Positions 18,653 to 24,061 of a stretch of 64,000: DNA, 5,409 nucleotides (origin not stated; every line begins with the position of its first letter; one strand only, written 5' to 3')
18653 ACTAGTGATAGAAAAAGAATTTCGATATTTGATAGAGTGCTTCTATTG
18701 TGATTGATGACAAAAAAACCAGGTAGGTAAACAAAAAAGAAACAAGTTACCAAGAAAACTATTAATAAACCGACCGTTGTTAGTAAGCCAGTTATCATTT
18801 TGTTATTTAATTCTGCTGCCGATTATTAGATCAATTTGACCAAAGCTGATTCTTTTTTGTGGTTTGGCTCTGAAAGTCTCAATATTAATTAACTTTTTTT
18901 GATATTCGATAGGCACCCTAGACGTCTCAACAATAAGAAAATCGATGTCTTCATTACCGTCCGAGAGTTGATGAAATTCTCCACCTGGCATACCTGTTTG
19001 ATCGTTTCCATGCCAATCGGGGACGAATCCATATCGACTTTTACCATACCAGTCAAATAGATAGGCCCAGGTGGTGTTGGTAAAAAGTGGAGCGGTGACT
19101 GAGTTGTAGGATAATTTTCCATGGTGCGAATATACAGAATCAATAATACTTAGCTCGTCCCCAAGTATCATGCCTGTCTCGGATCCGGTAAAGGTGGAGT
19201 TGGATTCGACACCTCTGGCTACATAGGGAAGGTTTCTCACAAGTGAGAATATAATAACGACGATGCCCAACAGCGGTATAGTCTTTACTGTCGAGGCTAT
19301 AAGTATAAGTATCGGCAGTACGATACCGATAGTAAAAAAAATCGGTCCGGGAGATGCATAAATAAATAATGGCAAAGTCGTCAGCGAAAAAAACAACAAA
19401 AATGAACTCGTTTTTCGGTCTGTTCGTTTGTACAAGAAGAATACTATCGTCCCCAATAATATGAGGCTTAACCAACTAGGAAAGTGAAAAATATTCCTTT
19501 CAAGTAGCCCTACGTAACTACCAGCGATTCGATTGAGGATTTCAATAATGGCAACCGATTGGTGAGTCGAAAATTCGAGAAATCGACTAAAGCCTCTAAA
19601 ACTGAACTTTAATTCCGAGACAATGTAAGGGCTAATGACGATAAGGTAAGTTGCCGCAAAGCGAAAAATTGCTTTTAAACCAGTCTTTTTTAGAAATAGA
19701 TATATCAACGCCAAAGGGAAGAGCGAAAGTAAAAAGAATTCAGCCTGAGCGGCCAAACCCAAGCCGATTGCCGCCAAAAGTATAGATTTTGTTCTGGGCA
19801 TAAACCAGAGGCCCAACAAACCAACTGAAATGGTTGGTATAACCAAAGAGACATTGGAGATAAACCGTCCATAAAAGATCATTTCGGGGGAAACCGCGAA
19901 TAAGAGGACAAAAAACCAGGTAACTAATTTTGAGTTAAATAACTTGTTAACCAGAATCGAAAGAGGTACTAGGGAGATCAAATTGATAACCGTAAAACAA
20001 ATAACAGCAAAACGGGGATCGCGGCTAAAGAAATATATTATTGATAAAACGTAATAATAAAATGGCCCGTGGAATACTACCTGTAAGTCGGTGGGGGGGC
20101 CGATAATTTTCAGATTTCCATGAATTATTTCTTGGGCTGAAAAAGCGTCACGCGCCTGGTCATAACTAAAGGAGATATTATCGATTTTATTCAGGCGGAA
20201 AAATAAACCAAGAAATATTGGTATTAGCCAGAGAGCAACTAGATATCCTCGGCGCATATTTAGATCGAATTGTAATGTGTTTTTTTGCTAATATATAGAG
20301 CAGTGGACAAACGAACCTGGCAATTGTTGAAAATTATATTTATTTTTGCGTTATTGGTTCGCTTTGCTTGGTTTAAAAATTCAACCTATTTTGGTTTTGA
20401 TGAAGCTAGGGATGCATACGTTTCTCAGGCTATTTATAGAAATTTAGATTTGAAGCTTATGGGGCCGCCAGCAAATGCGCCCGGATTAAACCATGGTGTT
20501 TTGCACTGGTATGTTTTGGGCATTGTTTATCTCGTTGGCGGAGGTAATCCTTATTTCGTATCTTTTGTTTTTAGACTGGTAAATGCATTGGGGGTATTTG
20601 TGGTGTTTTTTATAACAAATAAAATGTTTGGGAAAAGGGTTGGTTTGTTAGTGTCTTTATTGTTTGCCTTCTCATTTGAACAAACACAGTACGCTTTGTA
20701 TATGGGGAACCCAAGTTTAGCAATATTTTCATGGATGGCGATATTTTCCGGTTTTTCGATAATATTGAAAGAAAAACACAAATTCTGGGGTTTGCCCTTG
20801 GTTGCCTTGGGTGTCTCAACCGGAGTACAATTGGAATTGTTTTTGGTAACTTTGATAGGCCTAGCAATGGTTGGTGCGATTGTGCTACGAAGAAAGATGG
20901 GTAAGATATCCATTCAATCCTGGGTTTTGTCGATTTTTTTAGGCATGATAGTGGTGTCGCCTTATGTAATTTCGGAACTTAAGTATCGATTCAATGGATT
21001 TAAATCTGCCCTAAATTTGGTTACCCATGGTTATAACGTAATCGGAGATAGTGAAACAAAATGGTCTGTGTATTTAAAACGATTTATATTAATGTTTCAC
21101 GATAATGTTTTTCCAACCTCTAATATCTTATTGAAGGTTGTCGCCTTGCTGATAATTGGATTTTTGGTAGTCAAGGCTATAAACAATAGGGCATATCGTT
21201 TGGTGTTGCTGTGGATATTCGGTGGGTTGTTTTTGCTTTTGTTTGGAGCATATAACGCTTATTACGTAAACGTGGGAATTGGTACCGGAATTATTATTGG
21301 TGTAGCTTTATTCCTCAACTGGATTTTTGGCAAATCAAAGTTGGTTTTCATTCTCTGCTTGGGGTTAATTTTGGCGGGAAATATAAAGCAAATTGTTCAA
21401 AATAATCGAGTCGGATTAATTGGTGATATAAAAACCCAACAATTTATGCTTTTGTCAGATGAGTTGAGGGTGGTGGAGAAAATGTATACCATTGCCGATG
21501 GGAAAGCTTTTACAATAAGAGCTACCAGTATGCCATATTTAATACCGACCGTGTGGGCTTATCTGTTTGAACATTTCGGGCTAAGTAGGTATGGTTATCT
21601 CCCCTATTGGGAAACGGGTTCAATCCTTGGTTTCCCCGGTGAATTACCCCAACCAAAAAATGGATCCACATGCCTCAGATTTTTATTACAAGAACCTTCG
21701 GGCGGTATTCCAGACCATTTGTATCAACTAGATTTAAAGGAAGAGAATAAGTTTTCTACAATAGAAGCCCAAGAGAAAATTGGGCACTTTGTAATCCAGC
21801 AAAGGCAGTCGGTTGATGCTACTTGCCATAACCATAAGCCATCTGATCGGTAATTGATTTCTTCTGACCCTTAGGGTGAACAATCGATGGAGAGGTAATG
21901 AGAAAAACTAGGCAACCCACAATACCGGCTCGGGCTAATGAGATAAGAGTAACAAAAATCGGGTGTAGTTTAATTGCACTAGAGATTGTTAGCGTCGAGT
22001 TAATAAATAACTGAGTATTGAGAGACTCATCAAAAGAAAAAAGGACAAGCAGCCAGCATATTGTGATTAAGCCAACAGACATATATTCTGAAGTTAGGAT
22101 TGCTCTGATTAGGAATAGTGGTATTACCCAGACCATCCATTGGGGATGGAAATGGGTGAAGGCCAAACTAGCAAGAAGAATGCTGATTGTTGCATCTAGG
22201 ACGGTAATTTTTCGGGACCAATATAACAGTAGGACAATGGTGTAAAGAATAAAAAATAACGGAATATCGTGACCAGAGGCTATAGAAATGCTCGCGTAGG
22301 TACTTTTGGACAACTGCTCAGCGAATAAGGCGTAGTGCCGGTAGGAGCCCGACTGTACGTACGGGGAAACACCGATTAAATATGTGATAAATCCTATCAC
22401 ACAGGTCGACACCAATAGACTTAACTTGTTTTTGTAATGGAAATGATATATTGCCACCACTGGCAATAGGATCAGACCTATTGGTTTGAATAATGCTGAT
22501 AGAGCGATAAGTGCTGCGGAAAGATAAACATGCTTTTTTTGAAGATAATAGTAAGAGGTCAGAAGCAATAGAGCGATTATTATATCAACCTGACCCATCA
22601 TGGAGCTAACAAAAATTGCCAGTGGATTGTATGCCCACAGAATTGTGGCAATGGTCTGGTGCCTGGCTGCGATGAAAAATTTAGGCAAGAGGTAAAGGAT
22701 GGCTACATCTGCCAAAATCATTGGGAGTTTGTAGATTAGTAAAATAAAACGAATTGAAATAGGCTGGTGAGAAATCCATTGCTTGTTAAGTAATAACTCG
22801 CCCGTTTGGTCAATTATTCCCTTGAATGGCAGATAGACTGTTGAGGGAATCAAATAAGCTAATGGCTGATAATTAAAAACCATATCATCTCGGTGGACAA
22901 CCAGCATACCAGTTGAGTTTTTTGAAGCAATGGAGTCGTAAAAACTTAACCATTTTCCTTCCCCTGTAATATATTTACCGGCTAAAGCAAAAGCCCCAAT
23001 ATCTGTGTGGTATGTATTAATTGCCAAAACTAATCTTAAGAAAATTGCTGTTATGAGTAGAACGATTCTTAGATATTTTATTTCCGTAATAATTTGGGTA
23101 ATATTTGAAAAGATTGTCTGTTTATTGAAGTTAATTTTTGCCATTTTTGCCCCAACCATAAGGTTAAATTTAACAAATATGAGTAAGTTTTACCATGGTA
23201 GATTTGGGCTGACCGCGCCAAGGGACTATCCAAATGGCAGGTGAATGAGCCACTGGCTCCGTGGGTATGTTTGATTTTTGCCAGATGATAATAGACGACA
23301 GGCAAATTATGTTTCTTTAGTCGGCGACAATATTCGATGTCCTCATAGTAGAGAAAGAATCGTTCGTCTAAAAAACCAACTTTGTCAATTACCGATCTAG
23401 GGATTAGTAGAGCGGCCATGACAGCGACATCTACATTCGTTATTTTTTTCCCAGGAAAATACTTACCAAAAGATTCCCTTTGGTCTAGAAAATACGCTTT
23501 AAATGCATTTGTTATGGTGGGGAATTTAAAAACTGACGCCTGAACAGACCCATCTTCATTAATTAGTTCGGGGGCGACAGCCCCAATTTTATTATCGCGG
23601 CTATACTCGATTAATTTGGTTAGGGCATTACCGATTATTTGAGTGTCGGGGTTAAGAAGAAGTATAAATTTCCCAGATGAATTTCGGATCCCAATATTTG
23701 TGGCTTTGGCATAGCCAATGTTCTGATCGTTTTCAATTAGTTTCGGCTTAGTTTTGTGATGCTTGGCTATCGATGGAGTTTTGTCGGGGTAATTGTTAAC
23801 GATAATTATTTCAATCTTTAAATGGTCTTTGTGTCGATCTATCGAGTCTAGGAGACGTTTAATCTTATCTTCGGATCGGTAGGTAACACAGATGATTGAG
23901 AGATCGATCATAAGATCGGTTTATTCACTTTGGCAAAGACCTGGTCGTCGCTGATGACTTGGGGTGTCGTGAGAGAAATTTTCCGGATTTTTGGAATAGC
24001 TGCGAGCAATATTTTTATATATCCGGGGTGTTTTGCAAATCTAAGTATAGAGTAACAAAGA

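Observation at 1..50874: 50-kb glycosylation super-island: 11 GT2, 2 GT4, one Wzx and about 23 large polytopic membrane proteins, of which ~19 form GT-C-like paralog families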

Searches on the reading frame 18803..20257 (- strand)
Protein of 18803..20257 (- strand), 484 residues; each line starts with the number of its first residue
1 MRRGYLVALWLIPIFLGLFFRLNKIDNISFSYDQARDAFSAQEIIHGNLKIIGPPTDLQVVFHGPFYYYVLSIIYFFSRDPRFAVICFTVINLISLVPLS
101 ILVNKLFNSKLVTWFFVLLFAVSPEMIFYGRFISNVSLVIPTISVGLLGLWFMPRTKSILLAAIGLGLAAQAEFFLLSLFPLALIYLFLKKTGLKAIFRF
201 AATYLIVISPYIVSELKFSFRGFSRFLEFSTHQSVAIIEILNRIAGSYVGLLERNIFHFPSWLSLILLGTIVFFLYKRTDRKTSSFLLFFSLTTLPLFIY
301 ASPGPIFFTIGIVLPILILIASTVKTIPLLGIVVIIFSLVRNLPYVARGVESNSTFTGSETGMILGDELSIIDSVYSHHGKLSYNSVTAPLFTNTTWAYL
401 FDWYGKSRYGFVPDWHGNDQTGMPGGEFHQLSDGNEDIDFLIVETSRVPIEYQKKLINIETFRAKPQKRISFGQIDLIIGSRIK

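Call 5: search_protein_families(library=pfam, max_evalue=0.01, proteins=[window:18803-20257:-])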
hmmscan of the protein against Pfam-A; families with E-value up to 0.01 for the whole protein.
window:18803-20257:- (484 aa): 0 families

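Call 10: search_protein_families(library=ncbifam, max_evalue=0.01, proteins=[window:18803-20257:-])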
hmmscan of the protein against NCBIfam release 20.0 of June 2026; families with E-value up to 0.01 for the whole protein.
window:18803-20257:- (484 aa): 1 family
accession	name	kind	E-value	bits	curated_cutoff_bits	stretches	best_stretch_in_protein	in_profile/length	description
TIGR03663.1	TIGR03663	subfamily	0.00023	20.3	126.25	1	14-324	8-336/435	flippase activity-associated protein Agl23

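Call 23: search_solved_structures(query=A4, max_evalue=1)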
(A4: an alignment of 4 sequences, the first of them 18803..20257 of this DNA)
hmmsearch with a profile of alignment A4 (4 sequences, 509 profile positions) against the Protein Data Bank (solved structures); distinct sequences matched with E-value up to 1: 0.

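Call 103: search_protein_families(library=pfam, max_evalue=1, proteins=[L083:12056-13732:+, L083:17703-19673:+, L083:11130-11918:+, L083:14563-15399:+])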
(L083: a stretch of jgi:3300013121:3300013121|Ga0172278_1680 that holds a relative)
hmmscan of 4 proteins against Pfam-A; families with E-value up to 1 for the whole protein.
L083:12056-13732:+ (558 aa): 0 families

L083:17703-19673:+ (656 aa): 9 families
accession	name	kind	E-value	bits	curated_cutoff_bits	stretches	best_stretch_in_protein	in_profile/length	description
PF00535.33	Glycos_transf_2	-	3.2e-13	50.4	23.3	1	7-134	1-127/168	Glycosyl transferase family 2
PF02709.20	Glyco_transf_7C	-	4.3e-08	33.1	23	1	155-215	17-77/78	N-terminal domain of galactosyltransferase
PF10111.15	Glyco_tranf_2_2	-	4.5e-07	30.1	27.3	1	7-195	1-201/276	Glycosyltransferase like family 2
PF13489.12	Methyltransf_23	-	2.6e-05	24.5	27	1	523-604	81-162/164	Methyltransferase domain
PF09458.16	H_lectin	-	0.025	15.1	24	0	342-371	13-42/67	H-type lectin domain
PF13733.12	Glyco_transf_7N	-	0.05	13.7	27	1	5-69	48-109/134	N-terminal region of glycosyl transferase group 7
PF08241.18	Methyltransf_11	-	0.055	14.6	21.2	1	522-558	59-93/95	Methyltransferase domain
PF08242.18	Methyltransf_12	-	0.16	13.2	30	1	525-558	67-98/98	Methyltransferase domain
PF20469.4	OLD-like_TOPRIM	-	0.2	12.6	23.2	0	21-66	16-63/67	Overcoming lysogenization defect protein-like, TOPRIM domain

L083:11130-11918:+ (262 aa): 9 families
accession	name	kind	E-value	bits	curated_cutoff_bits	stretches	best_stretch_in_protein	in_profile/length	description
PF05050.19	Methyltransf_21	-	1.8e-15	57.9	22.7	1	81-237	1-171/173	Methyltransferase FkbM domain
PF05575.17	V_cholerae_RfbT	-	2.9e-05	24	27.9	1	71-198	74-207/286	Vibrio cholerae RfbT protein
PF02475.24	TRM5-TYW2_MTfase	-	0.0003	21.2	28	1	77-127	38-88/164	TRM5/TYW2 methyltransferase domain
PF05175.20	MTS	-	0.00036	20.6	23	1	71-131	27-87/170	Methyltransferase small domain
PF13383.12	Methyltransf_22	-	0.0025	17.9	22.4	1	123-197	112-190/252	Methyltransferase domain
PF02390.23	Methyltransf_4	-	0.047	13.6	24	1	77-134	3-60/173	Putative methyltransferase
PF13847.12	Methyltransf_31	-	0.056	13.6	27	1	77-128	5-57/145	Methyltransferase domain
PF01728.25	FtsJ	-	0.09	13.1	24.1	1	66-125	13-76/181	FtsJ-like methyltransferase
PF08242.18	Methyltransf_12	-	0.097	13.8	30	1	80-137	1-58/98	Methyltransferase domain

L083:14563-15399:+ (278 aa): 3 families
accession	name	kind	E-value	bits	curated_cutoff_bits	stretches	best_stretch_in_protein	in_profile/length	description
PF01061.29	ABC2_membrane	-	2.9e-16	60.1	26.9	1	32-233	3-205/211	ABC-2 type transporter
PF12698.13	ABC2_membrane_3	-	0.0021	17.7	31.6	1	86-258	163-343/347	ABC-2 family transporter protein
PF24188.1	DUF7416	-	0.026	14.6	27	1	16-46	6-36/69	Family of unknown function (DUF7416)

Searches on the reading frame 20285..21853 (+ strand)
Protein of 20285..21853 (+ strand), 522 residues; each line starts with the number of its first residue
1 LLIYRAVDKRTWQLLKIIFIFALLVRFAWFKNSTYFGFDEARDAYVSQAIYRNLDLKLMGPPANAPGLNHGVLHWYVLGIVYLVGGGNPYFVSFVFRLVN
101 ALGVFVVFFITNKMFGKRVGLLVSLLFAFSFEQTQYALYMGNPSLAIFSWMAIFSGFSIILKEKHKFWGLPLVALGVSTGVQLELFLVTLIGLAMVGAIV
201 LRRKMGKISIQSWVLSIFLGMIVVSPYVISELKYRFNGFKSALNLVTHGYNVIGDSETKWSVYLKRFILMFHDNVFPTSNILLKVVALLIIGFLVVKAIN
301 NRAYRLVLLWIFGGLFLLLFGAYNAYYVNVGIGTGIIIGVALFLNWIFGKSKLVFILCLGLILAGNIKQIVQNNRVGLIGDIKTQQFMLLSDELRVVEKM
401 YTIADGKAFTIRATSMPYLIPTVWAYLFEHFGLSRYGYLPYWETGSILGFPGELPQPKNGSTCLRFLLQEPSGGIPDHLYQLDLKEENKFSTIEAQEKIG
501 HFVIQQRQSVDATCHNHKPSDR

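Call 5: search_protein_families(library=pfam, max_evalue=0.01, proteins=[window:20285-21853:+])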
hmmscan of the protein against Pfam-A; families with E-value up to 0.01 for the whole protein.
window:20285-21853:+ (522 aa): 1 family
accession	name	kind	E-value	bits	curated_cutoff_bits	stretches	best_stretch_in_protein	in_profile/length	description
PF13231.12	PMT_2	-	9.5e-06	26.4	26.1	1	70-229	2-159/160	Dolichyl-phosphate-mannose-protein mannosyltransferase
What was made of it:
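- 20285..21853 (+): GT-C, PMT_2-like (subfamily b). PF13231 9.5e-6, 26.4 bits (call 5)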

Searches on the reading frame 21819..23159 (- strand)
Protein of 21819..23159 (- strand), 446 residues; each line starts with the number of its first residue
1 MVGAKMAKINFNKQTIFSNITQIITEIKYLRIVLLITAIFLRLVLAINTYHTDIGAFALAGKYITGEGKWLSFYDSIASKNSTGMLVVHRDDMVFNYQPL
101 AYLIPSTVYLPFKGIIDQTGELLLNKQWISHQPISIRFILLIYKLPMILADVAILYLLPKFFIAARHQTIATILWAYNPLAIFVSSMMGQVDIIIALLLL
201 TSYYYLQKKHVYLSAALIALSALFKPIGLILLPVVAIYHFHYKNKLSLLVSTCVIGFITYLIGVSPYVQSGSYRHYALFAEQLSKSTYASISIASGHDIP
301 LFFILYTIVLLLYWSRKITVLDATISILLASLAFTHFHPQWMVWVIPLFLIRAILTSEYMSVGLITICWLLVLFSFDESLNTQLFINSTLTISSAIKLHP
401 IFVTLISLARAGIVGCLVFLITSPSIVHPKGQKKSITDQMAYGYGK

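Call 5: search_protein_families(library=pfam, max_evalue=0.01, proteins=[window:21819-23159:-])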
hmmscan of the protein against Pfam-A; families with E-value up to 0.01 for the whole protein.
window:21819-23159:- (446 aa): 0 families

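Call 10: search_protein_families(library=ncbifam, max_evalue=0.01, proteins=[window:21819-23159:-])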
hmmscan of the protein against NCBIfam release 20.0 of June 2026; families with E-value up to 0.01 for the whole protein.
window:21819-23159:- (446 aa): 0 families

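Call 34: search_protein_families(library=pfam, max_evalue=5, proteins=[window:21819-23159:-])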
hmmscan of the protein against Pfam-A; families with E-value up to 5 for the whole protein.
window:21819-23159:- (446 aa): 1 family
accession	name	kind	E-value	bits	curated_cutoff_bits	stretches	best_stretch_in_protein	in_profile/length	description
PF09594.16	GT87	-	0.92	9.6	25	1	166-286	49-165/237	Glycosyltransferase family 87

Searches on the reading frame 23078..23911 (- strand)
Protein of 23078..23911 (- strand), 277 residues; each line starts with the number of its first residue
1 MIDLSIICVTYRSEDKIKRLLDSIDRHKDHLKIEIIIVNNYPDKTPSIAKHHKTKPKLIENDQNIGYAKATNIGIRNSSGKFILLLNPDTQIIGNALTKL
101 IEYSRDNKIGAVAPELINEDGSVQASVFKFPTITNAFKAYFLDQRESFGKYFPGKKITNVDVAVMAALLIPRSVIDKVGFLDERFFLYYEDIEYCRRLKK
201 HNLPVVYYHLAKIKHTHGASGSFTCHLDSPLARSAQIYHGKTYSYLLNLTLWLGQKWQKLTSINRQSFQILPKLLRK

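Call 5: search_protein_families(library=pfam, max_evalue=0.01, proteins=[window:23078-23911:-])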
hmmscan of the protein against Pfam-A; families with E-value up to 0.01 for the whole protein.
window:23078-23911:- (277 aa): 3 families
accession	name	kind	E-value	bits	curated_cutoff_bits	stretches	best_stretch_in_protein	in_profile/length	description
PF00535.33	Glycos_transf_2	-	7.5e-20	72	23.3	1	5-120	1-119/168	Glycosyl transferase family 2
PF13641.12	Glyco_tranf_2_3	-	5.2e-08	33.6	27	1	4-220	3-216/230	Glycosyltransferase like family 2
PF13632.12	Glyco_trans_2_3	-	0.00074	19.8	27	1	83-216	2-123/198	Glycosyl transferase family group 2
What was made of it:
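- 23078..23911 (-): GT2 cytoplasmic glycosyltransferase. PF00535 7.5e-20 (call 5)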

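Call 9: search_protein_families(library=ncbifam, max_evalue=0.001, proteins=[window:23078-23911:-])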
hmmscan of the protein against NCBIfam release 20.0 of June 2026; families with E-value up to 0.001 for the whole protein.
window:23078-23911:- (277 aa): 14 families
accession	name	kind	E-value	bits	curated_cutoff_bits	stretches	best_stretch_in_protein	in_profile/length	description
TIGR01556.1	rhamnosyltran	subfamily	1e-16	61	200.55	1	32-220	21-205/281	rhamnosyltransferase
NF041875.1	EPS_EpsD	equivalog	9.7e-11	41.6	370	1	4-217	1-208/325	exopolysaccharide biosynthesis glycosyltransferase EpsD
TIGR04283.1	glyco_like_mftF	equivalog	1.4e-10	41.2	182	1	4-104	1-97/221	TIGR04283 family arsenosugar biosynthesis glycosyltransferase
TIGR03965.1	mycofact_glyco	equivalog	3.5e-10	39.3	280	1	14-217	86-282/467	mycofactocin biosynthesis glycosyltransferase MftF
NF047683.1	TeichurnBiosyTuaG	equivalog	1e-08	35.2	400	1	4-131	8-140/252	teichuronic acid biosynthesis protein TuaG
TIGR03111.1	glyc2_xrt_Gpos1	hypoth_equivalog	2.1e-08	33.4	363.95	1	4-126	51-179/439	TIGR03111 family XrtG-associated glycosyltransferase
NF050050.1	ProtGlycPglI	equivalog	2.9e-08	33.4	500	1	3-125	3-129/306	GalNAc(5)-diNAcBac-PP-undecaprenol beta-1,3-glucosyltransferase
NF007482.0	PRK10073.1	equivalog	4.2e-08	32.6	423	1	3-109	7-115/334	glycosyltransferase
NF038299.1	EPS_HpsN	equivalog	5.2e-08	32.2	425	1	4-251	3-256/317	hormogonium polysaccharide biosynthesis glycosyltransferase HpsN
NF038302.1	EPS_HpsE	equivalog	2.6e-07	29.9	300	1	2-113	1-121/307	hormogonium polysaccharide biosynthesis glycosyltransferase HpsE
TIGR03937.1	PgaC_IcaA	equivalog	1.1e-06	27.8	422.3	1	4-113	47-160/407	poly-beta-1,6-N-acetyl-D-glucosamine synthase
TIGR04242.1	nodulat_NodC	equivalog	1.9e-06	27.1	550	1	10-118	56-170/395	chitooligosaccharide synthase NodC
NF050113.1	gal_furan_GlfT1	equivalog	2e-06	27.3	330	1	7-218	4-209/290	galactofuranosyltransferase GlfT1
NF041391.1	DPhHxTase_Halo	equivalog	7.5e-05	21.8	375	1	10-84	3-73/213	dolichyl-phosphate hexose transferase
